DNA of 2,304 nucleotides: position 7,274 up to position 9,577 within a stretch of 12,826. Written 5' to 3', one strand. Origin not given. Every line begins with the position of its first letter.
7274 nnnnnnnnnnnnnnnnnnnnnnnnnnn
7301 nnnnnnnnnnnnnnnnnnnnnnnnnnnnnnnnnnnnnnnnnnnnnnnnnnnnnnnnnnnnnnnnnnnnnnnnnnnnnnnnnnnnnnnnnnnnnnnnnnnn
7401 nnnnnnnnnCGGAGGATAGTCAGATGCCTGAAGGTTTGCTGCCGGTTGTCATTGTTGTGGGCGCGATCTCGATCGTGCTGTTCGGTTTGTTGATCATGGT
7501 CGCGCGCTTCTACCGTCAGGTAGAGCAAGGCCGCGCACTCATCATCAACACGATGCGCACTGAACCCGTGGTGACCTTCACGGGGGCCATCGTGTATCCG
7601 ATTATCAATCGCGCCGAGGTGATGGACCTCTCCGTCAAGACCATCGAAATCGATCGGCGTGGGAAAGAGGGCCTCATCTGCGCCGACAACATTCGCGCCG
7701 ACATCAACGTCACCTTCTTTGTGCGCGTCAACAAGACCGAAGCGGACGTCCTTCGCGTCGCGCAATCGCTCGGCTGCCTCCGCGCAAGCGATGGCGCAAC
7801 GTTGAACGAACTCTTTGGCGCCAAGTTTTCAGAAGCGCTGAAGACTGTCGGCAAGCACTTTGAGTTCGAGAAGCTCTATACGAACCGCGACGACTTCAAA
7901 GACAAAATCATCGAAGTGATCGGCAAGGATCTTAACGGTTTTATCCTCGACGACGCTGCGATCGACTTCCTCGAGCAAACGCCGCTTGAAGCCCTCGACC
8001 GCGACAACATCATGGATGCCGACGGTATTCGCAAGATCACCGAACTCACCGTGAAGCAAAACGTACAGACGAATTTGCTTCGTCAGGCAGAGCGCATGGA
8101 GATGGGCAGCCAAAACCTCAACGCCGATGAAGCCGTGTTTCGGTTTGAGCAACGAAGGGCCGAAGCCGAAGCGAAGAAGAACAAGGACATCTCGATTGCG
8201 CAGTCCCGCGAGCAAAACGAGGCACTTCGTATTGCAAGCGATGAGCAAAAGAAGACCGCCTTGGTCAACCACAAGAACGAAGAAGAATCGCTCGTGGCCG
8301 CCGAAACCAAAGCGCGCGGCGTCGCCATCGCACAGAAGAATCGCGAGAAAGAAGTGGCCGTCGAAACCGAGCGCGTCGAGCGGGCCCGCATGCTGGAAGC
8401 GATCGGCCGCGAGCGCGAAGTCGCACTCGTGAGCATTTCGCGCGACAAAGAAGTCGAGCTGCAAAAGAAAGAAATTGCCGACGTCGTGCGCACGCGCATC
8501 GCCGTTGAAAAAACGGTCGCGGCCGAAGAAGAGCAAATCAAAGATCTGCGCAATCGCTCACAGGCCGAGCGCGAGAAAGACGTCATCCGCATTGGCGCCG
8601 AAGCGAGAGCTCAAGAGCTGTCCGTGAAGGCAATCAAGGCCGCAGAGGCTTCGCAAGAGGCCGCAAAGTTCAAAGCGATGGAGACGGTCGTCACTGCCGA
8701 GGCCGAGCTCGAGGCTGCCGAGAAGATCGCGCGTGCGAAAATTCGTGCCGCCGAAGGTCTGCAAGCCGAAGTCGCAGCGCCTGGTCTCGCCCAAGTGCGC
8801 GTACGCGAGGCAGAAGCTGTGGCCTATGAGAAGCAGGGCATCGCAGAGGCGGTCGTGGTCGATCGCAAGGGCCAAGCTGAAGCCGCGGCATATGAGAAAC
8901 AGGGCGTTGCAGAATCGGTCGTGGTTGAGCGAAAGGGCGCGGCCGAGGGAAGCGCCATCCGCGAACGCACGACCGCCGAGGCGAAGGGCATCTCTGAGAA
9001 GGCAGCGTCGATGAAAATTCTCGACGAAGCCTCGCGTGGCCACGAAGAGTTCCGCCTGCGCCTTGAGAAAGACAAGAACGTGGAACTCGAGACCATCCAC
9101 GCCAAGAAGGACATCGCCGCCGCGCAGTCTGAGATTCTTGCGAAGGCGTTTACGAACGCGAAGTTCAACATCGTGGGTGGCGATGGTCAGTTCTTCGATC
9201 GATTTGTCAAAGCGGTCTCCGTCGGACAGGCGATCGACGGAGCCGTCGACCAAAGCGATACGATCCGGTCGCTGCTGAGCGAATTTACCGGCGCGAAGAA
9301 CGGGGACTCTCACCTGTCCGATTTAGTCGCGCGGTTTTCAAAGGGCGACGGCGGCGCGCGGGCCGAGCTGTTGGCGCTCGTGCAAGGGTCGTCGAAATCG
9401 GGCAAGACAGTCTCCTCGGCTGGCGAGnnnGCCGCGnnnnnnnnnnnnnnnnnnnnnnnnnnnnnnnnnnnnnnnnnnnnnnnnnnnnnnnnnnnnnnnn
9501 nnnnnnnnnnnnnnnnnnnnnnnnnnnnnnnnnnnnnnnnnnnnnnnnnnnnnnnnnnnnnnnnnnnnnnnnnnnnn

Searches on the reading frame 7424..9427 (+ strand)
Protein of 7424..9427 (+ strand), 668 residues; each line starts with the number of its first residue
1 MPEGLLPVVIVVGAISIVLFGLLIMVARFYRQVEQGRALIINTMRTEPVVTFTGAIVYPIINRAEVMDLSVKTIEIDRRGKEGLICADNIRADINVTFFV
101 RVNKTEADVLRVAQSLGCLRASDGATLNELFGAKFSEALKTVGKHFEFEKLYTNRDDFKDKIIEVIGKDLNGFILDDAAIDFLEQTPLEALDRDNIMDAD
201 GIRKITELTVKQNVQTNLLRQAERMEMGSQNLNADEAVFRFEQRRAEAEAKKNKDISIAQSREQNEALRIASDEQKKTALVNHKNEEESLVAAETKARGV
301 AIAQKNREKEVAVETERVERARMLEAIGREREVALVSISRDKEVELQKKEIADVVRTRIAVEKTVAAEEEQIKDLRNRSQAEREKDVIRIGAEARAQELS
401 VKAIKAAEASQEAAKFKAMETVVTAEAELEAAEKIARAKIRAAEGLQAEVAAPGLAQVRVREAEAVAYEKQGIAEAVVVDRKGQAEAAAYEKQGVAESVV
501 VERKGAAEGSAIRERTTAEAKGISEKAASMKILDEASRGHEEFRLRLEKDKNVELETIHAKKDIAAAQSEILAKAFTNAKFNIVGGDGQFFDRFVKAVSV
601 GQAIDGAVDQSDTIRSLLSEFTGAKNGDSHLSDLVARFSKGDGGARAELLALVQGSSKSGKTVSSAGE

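Call 3: search_protein_families(library=pfam, proteins=[window:7424-9427:+], max_evalue=1)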
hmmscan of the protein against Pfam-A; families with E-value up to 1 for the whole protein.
window:7424-9427:+ (668 aa): 0 families

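Call 4: search_protein_families(library=ncbifam, proteins=[window:7424-9427:+], max_evalue=1)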
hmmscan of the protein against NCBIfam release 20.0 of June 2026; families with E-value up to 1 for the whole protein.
window:7424-9427:+ (668 aa): 1 family
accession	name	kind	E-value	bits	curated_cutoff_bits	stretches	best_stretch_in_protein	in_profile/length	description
NF058507.1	FlotScfldFlot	equivalog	0.11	11.5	700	0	449-532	324-407/477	flotillin lipid rafts scaffold protein FloT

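Call 11: search_solved_structures(query=window:7424-9427:+, max_evalue=0.01)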
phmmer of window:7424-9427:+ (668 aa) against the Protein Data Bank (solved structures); distinct sequences matched with E-value up to 0.01: 0.

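Call 18: search_protein_families(library=padloc, proteins=[window:7424-9427:+], max_evalue=0.1)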
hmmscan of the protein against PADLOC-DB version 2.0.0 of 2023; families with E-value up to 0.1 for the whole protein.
window:7424-9427:+ (668 aa): 0 families
